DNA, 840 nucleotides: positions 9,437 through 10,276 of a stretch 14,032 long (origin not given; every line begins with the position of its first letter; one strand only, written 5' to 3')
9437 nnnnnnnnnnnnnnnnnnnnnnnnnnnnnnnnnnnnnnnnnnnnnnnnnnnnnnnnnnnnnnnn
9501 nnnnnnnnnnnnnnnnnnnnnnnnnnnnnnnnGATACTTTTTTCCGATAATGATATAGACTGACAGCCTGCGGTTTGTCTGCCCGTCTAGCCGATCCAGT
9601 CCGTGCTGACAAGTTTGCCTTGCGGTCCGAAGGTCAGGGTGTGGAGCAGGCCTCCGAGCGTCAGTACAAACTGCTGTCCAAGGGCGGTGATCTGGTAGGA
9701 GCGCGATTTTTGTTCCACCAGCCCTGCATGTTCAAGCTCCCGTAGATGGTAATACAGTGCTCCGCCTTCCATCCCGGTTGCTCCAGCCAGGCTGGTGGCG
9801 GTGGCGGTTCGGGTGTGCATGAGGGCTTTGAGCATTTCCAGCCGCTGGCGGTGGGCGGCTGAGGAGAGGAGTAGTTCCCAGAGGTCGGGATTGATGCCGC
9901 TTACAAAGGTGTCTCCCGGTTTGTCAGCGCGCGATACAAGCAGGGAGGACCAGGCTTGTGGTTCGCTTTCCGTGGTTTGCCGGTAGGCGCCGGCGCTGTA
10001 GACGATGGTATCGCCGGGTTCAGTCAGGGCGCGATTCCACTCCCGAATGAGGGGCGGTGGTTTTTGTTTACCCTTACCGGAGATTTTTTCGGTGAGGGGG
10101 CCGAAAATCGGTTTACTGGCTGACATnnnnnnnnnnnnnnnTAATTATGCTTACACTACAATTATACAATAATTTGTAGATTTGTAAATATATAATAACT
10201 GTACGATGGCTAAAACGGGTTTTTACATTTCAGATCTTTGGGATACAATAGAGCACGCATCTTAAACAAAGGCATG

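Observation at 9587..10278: ArsR-type regulator with a novel N-terminal domain transcribed divergently from nadA via back-to-back near-consensus promoters: candidate NAD-biosynthesis regulator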

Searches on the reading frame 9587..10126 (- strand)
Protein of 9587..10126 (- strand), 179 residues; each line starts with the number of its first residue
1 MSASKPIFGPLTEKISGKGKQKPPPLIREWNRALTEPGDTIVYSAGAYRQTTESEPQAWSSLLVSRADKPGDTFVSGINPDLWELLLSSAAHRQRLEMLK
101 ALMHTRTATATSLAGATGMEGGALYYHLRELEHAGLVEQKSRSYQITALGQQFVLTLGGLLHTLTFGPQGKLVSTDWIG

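Call 4: search_protein_families(library=pfam, proteins=[window:9587-10126:-], max_evalue=0.01)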
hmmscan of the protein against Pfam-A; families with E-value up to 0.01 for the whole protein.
window:9587-10126:- (179 aa): 12 families
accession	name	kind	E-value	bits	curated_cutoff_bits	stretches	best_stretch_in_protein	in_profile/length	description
PF12840.13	HTH_20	-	1.5e-08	34.9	27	1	91-139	2-50/51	Helix-turn-helix domain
PF01022.26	HTH_5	-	5.4e-07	29.8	22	1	94-138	3-46/47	Bacterial regulatory protein, arsR family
PF25213.1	HVO_A0261_N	-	6.1e-06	26.5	35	1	91-154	9-71/86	HVO_A0261 N-terminal domain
PF24038.1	DUF7347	-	1.9e-05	25.3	27.6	1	90-154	8-74/77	Domain of unknown function (DUF7347)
PF09339.16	HTH_IclR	-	0.00021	21.4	22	1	96-140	6-51/52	IclR helix-turn-helix domain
PF13601.12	HTH_34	-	0.00045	20.8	27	1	95-139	2-46/80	Winged helix DNA-binding domain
PF14947.12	HTH_45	-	0.00049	20.5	25.5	1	97-156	10-68/77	Winged helix-turn-helix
PF01978.25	TrmB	-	0.00069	19.9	25.6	1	98-145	13-60/68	Sugar-specific transcriptional regulator TrmB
PF13412.12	HTH_24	-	0.00095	19.1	21.9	1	94-138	4-48/48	Winged helix-turn-helix DNA-binding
PF04182.18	B-block_TFIIIC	-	0.0011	19.4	22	1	109-143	20-56/73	B-block binding subunit of TFIIIC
PF03551.20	PadR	-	0.0045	17.4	27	1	113-152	23-71/75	Transcriptional regulator PadR-like family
PF25212.1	HVO_A0114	-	0.0064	16.7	27.6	1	93-141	22-70/84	HVO_A0114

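Call 5: find_homologous_proteins(query=window:9587-10126:-, max_evalue=0.001)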
Query window:9587-10126:- (179 aa): 2 proteins with E <= 0.001 among 283 candidates.
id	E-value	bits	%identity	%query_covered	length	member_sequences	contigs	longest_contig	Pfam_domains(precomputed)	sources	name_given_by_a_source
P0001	1.6e-113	394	100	100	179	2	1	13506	PF12840.14,PF01022.27,PF24038.2,PF25213.2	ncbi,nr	ncbi:MAG TPA: winged helix-turn-helix domain-containing protein [bacterium]|nr:winged helix-turn-hel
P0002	7.9e-60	219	56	99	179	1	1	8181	PF12840.14,PF01022.27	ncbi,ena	-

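Call 6: search_protein_families(library=ncbifam, proteins=[window:9587-10126:-], max_evalue=0.01)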
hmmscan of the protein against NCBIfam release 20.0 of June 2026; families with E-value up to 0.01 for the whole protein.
window:9587-10126:- (179 aa): 5 families
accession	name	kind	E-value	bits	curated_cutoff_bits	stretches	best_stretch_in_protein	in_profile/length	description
NF033788.1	HTH_metalloreg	subfamily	1.3e-07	31.3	55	1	87-143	5-61/77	metalloregulator ArsR/SmtB family transcription factor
NF053610.1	Sso10a_fam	subfamily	0.00023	21.1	60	1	97-153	9-63/64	Sso10a family chromatin protein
TIGR01884.1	cas_HTH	subfamily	0.00024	20.6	60.2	1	91-150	140-202/202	CRISPR-associated CARF protein Csa3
NF033789.1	repress_SdpR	subfamily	0.0019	18.1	100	1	91-145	6-59/79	autorepressor SdpR family transcription factor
NF041413.1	ArsR_Rv2640c_fam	equivalog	0.0021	18.4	155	1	87-145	36-96/118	Rv2640c family ArsR-like transcriptional regulator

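Call 8: find_encoding_contigs(protein=P0002, flank=10000)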
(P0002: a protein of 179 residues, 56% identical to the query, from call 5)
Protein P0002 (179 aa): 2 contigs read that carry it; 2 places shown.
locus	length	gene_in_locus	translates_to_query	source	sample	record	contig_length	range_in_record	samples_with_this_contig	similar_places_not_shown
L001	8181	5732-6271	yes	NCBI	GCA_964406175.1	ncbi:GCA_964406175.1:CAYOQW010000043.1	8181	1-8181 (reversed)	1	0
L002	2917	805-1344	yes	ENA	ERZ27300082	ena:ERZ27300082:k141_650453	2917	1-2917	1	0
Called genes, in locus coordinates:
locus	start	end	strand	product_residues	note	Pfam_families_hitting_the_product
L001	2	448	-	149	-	?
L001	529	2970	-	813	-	PF02384:N6_Mtase, PF01170:UPF0020, PF13847:Methyltransf_31 (faint), PF20473:MmeI_Mtase (weak), PF07669:Eco57I, PF01420:Methylase_S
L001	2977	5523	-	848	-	PF04313:HSDR_N (faint), PF13588:HSDR_N_2, PF00270:DEAD, PF04851:ResIII, PF18766:SWI2_SNF2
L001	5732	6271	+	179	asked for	PF12840:HTH_20, PF01022:HTH_5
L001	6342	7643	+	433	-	PF00890:FAD_binding_2 (faint), PF01134:GIDA (faint), PF01266:DAO (faint), PF03486:HI0933_like, PF22780:HI0933_like_1st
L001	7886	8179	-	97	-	?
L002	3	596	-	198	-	?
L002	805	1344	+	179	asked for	PF12840:HTH_20, PF01022:HTH_5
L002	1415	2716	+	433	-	PF00890:FAD_binding_2 (faint), PF01134:GIDA (faint), PF01266:DAO (faint), PF03486:HI0933_like, PF22780:HI0933_like_1st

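Call 9: find_encoding_contigs(protein=P0001, flank=10000)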
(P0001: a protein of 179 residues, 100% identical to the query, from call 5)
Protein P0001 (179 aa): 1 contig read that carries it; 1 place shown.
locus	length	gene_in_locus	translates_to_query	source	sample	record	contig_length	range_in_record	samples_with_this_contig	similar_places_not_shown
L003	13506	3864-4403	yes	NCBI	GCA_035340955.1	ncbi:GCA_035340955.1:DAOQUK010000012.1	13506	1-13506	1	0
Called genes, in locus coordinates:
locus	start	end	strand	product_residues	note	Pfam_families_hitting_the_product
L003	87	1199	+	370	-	-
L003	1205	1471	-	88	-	-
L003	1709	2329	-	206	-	PF02589:LUD_dom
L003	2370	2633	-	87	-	-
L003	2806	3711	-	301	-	PF02445:NadA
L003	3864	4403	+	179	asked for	PF25213:HVO_A0261_N (weak), PF12840:HTH_20, PF24038:DUF7347 (faint), PF01022:HTH_5 (weak)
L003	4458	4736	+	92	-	PF04994:TfoX_C, PF11731:Cdd1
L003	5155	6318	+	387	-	PF01145:Band_7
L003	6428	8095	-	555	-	-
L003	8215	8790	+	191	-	PF09997:DUF2238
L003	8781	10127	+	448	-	PF02310:B12-binding (weak), PF04055:Radical_SAM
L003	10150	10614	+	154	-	-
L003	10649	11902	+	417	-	PF00070:Pyr_redox (faint), PF00890:FAD_binding_2 (faint), PF01134:GIDA (faint), PF01266:DAO (weak), PF01593:Amino_oxidase (faint), PF03486:HI0933_like, PF07992:Pyr_redox_2, PF22780:HI0933_like_1st, +1 more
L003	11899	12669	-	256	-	-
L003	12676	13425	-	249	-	-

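Call 21: predict_structure(alignment_id=A1)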
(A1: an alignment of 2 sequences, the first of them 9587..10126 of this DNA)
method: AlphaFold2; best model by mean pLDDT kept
length: 179 residues; sequences in the alignment: 2
mean_pLDDT: 52.3   pTM: 0.54
mean pLDDT of the five models: 52.3, 38.1, 37.7, 36.0, 34.2
residues with pLDDT >= 90: 0; 70-90: 46; 50-70: 32; < 50: 101
segments of 3 or more residues with pLDDT < 50: 1-24, 33-88, 159-179
pLDDT, mean of each block of 10 residues (from residue 1): 28 34 50 45 35 33 41 39 47 72 77 83 78 74 76 57 38 33
secondary structure, 60 per line:
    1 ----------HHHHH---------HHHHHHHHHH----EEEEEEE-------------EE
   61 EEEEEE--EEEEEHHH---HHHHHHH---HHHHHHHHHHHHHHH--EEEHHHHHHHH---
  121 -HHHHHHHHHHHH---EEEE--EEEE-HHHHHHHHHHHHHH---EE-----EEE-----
elements in order: H11-15 H25-34 E39-45 E59-66 E69-73 H80-86 H90-104 E107-109 H110-117 H122-133 E137-140 E143-146 H148-161 E172-174

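Call 23: find_homologous_proteins(query=A3, max_evalue=0.00001)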
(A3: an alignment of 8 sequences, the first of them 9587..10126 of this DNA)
Query A3 (8 sequences) (179 aa, profile of the alignment): 69 proteins with E <= 0.00001 among 6041 candidates.
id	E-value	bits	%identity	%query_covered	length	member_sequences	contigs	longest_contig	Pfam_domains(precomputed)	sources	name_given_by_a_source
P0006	4.9e-76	273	31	87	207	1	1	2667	PF12840.14,PF01022.27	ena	-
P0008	1.9e-71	258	29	97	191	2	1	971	PF12840.14,PF01022.27,PF24038.2,PF25213.2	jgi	jgi:DNA-binding transcriptional ArsR family regulator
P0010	4.4e-71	257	33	96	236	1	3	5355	PF12840.14,PF01022.27,PF24038.2,PF25213.2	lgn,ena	-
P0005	1.8e-70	255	34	98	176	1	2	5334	PF12840.14,PF01022.27,PF24038.2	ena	-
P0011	7.6e-70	253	33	85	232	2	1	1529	PF12840.14,PF01022.27,PF24038.2,PF25213.2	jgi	-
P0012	9.8e-69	249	36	85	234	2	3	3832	PF12840.14,PF01022.27,PF24038.2,PF25213.2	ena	-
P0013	1.3e-67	245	34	97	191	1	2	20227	PF12840.14,PF01022.27,PF24038.2,PF25213.2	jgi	jgi:DNA-binding transcriptional ArsR family regulator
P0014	1.4e-67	245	32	97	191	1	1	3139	PF12840.14,PF01022.27,PF24038.2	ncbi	-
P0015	9.4e-67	243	36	85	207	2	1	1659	PF12840.14,PF24038.2,PF25213.2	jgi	jgi:DNA-binding transcriptional ArsR family regulator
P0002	1.1e-66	242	56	99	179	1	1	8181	PF12840.14,PF01022.27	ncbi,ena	-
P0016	1.5e-66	242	31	93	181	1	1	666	PF12840.14,PF01022.27,PF24038.2,PF25213.2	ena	-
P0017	5.2e-66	240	39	98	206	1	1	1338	PF12840.14,PF01022.27,PF24038.2,PF25213.2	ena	-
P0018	7.6e-66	240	38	96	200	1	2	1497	PF12840.14,PF01022.27,PF24038.2,PF25213.2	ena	-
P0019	3.1e-65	238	34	87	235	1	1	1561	PF12840.14,PF01022.27,PF24038.2,PF25213.2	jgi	-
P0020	1.2e-64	236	36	89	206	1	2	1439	PF12840.14,PF01022.27,PF24038.2,PF25213.2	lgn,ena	-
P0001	1.3e-64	236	100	100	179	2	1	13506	PF12840.14,PF01022.27,PF24038.2,PF25213.2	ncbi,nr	ncbi:MAG TPA: winged helix-turn-helix domain-containing protein [bacterium]|nr:winged helix-turn-hel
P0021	1.6e-62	229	35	96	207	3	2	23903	PF12840.14,PF01022.27,PF12802.14,PF24038.2,PF25213.2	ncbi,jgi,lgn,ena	-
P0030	6.2e-57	210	37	97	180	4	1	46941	PF12840.14,PF01022.27,PF24038.2,PF25213.2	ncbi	ncbi:MAG: ArsR/SmtB family transcription factor [Armatimonadota bacterium]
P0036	5.3e-54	201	36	84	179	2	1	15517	PF12840.14,PF01022.27,PF24038.2,PF25213.2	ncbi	-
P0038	1.1e-52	197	37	86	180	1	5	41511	PF12840.14,PF01022.27,PF24038.2,PF25213.2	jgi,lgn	-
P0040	4.0e-51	192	34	84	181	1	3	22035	PF12840.14,PF01022.27,PF24038.2,PF25213.2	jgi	jgi:DNA-binding transcriptional ArsR family regulator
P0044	8.2e-50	187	31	87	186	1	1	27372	PF12840.14,PF01022.27,PF24038.2,PF25213.2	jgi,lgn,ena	-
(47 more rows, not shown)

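Call 25: find_encoding_contigs(protein=P0030, flank=6000, max_places=2)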
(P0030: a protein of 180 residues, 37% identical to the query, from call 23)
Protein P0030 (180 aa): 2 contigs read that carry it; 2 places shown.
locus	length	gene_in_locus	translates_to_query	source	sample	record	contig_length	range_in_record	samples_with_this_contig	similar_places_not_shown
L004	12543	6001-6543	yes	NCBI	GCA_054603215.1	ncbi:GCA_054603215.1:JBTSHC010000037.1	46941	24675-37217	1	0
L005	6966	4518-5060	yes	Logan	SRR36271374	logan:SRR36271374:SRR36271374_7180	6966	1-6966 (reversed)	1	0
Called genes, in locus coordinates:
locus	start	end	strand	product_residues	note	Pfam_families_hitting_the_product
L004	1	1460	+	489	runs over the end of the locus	PF22847:Glyco_hydro_43_rel (faint)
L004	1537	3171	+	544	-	-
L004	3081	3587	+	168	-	-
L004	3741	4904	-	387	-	PF04055:Radical_SAM, PF13353:Fer4_12 (weak)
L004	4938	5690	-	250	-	-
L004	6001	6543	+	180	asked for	PF24038:DUF7347, PF25213:HVO_A0261_N (weak), PF12840:HTH_20, PF01022:HTH_5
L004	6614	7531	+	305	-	PF03851:UvdE, PF01261:AP_endonuc_2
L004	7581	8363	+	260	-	-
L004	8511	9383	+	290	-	PF08501:Shikimate_dh_N, PF18317:SDH_C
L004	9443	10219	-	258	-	PF00929:RNase_T, PF13280:WYL (weak)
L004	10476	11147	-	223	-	PF18780:HNH_repeat (faint)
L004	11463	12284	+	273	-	PF01522:Polysacc_deac_1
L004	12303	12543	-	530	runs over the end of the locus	PF07690:MFS_1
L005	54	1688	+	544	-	-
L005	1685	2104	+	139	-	-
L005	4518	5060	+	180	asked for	PF24038:DUF7347, PF25213:HVO_A0261_N (weak), PF12840:HTH_20, PF01022:HTH_5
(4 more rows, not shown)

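Call 26: find_encoding_contigs(protein=P0038, flank=6000, max_places=2)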
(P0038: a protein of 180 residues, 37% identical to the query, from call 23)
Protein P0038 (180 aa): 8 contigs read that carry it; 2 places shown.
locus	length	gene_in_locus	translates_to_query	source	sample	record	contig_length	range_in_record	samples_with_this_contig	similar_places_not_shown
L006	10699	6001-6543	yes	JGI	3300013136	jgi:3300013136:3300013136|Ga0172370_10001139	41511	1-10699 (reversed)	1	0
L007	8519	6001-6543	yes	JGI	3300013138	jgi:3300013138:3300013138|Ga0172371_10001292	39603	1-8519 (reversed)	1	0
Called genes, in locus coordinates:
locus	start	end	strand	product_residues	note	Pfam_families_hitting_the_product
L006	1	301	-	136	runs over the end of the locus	PF12802:MarR_2 (faint), PF03965:Penicillinase_R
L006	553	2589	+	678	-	PF14417:MEDS, PF13188:PAS_8 (weak), PF08448:PAS_4 (weak), PF13426:PAS_9 (faint), PF00512:HisKA, PF02518:HATPase_c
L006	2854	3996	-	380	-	PF04055:Radical_SAM, PF13353:Fer4_12 (weak)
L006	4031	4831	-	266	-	-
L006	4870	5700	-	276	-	-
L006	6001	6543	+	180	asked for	PF24038:DUF7347, PF25213:HVO_A0261_N (weak), PF12840:HTH_20, PF01022:HTH_5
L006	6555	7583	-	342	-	PF01208:URO-D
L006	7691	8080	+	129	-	PF01381:HTH_3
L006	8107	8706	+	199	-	PF07617:DUF1579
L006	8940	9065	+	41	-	-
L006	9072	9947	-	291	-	-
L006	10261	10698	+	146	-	?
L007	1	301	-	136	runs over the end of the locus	PF12802:MarR_2 (faint), PF03965:Penicillinase_R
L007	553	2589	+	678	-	PF14417:MEDS, PF13188:PAS_8 (weak), PF08448:PAS_4 (weak), PF13426:PAS_9 (faint), PF00512:HisKA, PF02518:HATPase_c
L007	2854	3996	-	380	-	PF04055:Radical_SAM, PF13353:Fer4_12 (weak)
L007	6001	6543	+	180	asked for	PF24038:DUF7347, PF25213:HVO_A0261_N (weak), PF12840:HTH_20, PF01022:HTH_5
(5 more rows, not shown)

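Call 27: find_encoding_contigs(protein=P0044, flank=6000, max_places=2)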
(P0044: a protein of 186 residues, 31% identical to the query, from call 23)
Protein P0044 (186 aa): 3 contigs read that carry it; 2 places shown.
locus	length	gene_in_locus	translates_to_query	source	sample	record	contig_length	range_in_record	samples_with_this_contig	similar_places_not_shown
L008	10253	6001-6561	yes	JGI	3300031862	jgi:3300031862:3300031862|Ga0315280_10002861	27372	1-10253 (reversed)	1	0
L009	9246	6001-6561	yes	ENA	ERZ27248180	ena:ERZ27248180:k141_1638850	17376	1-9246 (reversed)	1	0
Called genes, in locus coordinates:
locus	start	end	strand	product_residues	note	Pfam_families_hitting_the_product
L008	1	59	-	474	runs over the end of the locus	-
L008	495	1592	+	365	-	PF00400:WD40 (faint), PF00930:DPPIV_N (faint), PF26550:Tricorn_2nd, PF26549:Tricorn_N, PF07676:PD40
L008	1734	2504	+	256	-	PF01261:AP_endonuc_2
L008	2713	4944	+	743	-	PF02901:PFL-like, PF01228:Gly_radical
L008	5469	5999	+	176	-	PF12840:HTH_20 (faint), PF25213:HVO_A0261_N, PF24038:DUF7347 (weak), PF01022:HTH_5 (weak)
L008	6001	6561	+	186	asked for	PF24038:DUF7347, PF25213:HVO_A0261_N (weak), PF01022:HTH_5 (weak), PF12840:HTH_20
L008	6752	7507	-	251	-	PF00005:ABC_tran, PF13304:AAA_21 (faint)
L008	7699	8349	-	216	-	PF02687:FtsX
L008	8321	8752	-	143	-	PF05402:PqqD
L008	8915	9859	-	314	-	-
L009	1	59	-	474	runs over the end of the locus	-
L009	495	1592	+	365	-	PF00400:WD40 (faint), PF00930:DPPIV_N (faint), PF26550:Tricorn_2nd, PF26549:Tricorn_N, PF07676:PD40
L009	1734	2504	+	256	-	PF01261:AP_endonuc_2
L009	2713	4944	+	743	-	PF02901:PFL-like, PF01228:Gly_radical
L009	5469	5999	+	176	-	PF12840:HTH_20 (faint), PF25213:HVO_A0261_N, PF24038:DUF7347 (weak), PF01022:HTH_5 (weak)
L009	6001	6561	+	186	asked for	PF24038:DUF7347, PF25213:HVO_A0261_N (weak), PF01022:HTH_5 (weak), PF12840:HTH_20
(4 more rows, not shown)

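Call 28: find_encoding_contigs(protein=P0021, flank=6000, max_places=1)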
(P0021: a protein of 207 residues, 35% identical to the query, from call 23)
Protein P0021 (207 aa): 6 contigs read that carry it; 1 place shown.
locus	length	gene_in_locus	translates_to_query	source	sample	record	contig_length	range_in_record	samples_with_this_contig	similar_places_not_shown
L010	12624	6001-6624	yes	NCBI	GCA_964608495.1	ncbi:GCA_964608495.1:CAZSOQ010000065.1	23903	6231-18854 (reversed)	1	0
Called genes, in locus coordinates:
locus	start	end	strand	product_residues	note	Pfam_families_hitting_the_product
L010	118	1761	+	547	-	PF03781:FGE-sulfatase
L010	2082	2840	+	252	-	PF02353:CMAS, PF01209:Ubie_methyltran, PF13489:Methyltransf_23, PF05175:MTS, PF13649:Methyltransf_25, PF13847:Methyltransf_31, PF08241:Methyltransf_11, PF08242:Methyltransf_12, +1 more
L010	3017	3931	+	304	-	PF13527:Acetyltransf_9, PF00583:Acetyltransf_1 (weak), PF13508:Acetyltransf_7 (weak)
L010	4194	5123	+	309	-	PF00701:DHDPS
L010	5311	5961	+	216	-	PF24038:DUF7347, PF25213:HVO_A0261_N (faint)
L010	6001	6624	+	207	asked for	PF12802:MarR_2 (faint), PF24038:DUF7347, PF25213:HVO_A0261_N, PF01022:HTH_5, PF12840:HTH_20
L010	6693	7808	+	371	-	PF01208:URO-D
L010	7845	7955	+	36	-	-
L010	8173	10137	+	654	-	-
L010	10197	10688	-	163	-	-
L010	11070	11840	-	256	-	PF07722:Peptidase_C26, PF00117:GATase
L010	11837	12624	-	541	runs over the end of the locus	PF20154:LNT_N, PF00795:CN_hydrolase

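Call 29: find_encoding_contigs(protein=P0040, flank=6000, max_places=1)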
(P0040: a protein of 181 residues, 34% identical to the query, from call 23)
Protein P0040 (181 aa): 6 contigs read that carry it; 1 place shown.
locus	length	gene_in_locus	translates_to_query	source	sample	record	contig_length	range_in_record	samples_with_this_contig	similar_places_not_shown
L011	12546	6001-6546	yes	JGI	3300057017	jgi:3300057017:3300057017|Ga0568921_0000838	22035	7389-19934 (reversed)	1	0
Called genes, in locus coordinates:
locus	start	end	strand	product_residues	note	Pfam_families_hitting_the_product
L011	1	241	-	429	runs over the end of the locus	PF04909:Amidohydro_2 (weak)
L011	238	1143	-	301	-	PF13673:Acetyltransf_10 (faint), PF00583:Acetyltransf_1, PF13508:Acetyltransf_7 (weak)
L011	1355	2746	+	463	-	PF00342:PGI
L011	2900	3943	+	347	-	PF01408:GFO_IDH_MocA, PF02894:GFO_IDH_MocA_C, PF22725:GFO_IDH_MocA_C3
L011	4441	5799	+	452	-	PF01134:GIDA (weak), PF01266:DAO (faint), PF12831:FAD_oxidored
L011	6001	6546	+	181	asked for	PF24038:DUF7347 (weak), PF25213:HVO_A0261_N (weak), PF01022:HTH_5, PF12840:HTH_20 (weak)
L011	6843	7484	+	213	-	-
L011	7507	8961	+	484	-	PF01145:Band_7, PF15975:Flot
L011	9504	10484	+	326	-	PF00069:Pkinase, PF03109:ABC1 (faint), PF07714:PK_Tyr_Ser-Thr, PF01636:APH (faint)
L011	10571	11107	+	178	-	PF00085:Thioredoxin, PF13098:Thioredoxin_2 (weak)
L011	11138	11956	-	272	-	PF22599:SecDF_P1_head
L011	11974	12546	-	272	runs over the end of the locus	PF00005:ABC_tran, PF13304:AAA_21 (faint)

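Call 30: find_encoding_contigs(protein=P0013, flank=6000, max_places=1)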
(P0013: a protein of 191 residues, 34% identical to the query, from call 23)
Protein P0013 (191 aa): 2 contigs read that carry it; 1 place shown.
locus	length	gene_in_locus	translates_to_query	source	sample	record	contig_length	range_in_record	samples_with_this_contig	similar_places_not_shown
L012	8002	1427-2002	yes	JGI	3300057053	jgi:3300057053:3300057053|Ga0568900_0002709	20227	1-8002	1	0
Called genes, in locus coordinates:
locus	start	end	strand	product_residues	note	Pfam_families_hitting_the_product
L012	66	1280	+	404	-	-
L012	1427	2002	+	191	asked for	PF24038:DUF7347, PF25213:HVO_A0261_N (weak), PF01022:HTH_5 (weak), PF12840:HTH_20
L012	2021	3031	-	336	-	PF04015:DUF362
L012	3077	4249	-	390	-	PF04055:Radical_SAM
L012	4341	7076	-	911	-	PF13525:YfiO (faint), PF13174:TPR_6 (faint), PF13428:TPR_14 (faint)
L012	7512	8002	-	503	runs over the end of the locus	PF01145:Band_7, PF15975:Flot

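Call 31: find_encoding_contigs(protein=P0036, flank=6000, max_places=1)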
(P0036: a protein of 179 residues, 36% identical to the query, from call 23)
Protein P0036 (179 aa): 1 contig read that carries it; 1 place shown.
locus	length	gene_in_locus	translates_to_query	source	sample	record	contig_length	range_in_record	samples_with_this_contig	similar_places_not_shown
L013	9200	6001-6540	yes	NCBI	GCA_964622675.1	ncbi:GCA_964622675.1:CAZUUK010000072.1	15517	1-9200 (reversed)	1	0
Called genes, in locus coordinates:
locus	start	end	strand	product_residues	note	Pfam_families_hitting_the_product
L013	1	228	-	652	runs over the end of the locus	PF00702:Hydrolase, PF12710:HAD (weak), PF13419:HAD_2, PF01590:GAF, PF13185:GAF_2, PF13492:GAF_3, PF07228:SpoIIE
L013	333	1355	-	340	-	PF02517:Rce1-like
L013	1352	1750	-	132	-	PF01894:YjbQ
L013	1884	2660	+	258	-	PF00218:IGPS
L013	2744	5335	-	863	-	PF01435:Peptidase_M48 (faint), PF05569:Peptidase_M56, PF13205:Big_5 (faint)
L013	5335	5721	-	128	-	PF03965:Penicillinase_R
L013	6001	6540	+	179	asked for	PF24038:DUF7347 (weak), PF25213:HVO_A0261_N, PF01022:HTH_5, PF12840:HTH_20 (weak)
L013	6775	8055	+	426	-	PF04734:Ceramidase_alk (weak)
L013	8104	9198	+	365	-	?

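Call 46: find_related_loci(query=A4, collection=genome_contigs, flank=5000)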
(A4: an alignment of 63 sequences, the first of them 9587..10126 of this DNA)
Query A4 (179 aa) in genome_contigs; peptide patterns used: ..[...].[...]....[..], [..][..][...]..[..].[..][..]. (x = any residue, [..] = any of these).
98 stretches matched a pattern; 11 encode a relative of the query (tblastn E <= 1e-3); 11 distinct loci.
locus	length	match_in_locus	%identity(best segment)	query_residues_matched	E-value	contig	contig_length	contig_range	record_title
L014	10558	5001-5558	35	6-177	1e-25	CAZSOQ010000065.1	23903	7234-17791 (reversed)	MAG TPA_asm: uncultured Armatimonadia bacterium isolate SRP098346_co1_393 genome assembly, contig: NODE_1808_length_2390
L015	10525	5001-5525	34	1-177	3e-24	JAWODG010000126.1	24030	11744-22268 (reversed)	MAG: Candidatus Brocadiia bacterium isolate BLK5-2.bin.122 k191_1072650, whole genome shotgun sequence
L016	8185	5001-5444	36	8-157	2e-24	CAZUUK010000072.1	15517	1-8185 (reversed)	MAG TPA_asm: uncultured Planctomycetota bacterium isolate SRP068000_co1_50 genome assembly, contig: NODE_5955_length_155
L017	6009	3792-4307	32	6-177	2e-24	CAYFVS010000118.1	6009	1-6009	MAG TPA_asm: uncultured candidatus Brocadiaceae bacterium isolate ERP108616_co1_20 genome assembly, contig: k119_4798, w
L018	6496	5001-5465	38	1-157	7e-24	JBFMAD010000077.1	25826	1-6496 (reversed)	MAG: Planctomycetota bacterium isolate MAG129 MAG129_77, whole genome shotgun sequence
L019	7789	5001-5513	33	12-179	1e-23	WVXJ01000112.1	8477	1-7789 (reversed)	MAG: Armatimonadota bacterium isolate CS1-C002 C_merged_R1_(paired)_contig_3131, whole genome shotgun sequence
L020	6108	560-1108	33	1-179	1e-21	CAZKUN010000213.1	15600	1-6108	MAG TPA_asm: uncultured Armatimonadia bacterium isolate SRP308112_co1_172 genome assembly, contig: NODE_6480_length_1560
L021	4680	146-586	35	8-157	3e-21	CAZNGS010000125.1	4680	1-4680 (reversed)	MAG TPA_asm: uncultured candidatus Brocadiaceae bacterium isolate SRP141376_co1_16 genome assembly, contig: NODE_29076_l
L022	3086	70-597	29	10-177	3e-19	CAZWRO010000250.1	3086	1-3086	MAG TPA_asm: uncultured bacterium isolate SRP068000_co4_104 genome assembly, contig: NODE_78007_length_3086_cov_9.676344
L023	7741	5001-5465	34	8-160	5e-18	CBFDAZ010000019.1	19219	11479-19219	MAG TPA_asm: uncultured bacterium isolate SRR26215687_binner123_Refined_16 genome assembly, contig: ERZ25073490.942, who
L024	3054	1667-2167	32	9-171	1e-16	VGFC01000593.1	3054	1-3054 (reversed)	MAG: Armatimonadetes bacterium isolate K_DeepCast_250m_m2_231 K_DeepCast_250m_m2_231_Ga0194125_10073284, whole genome sh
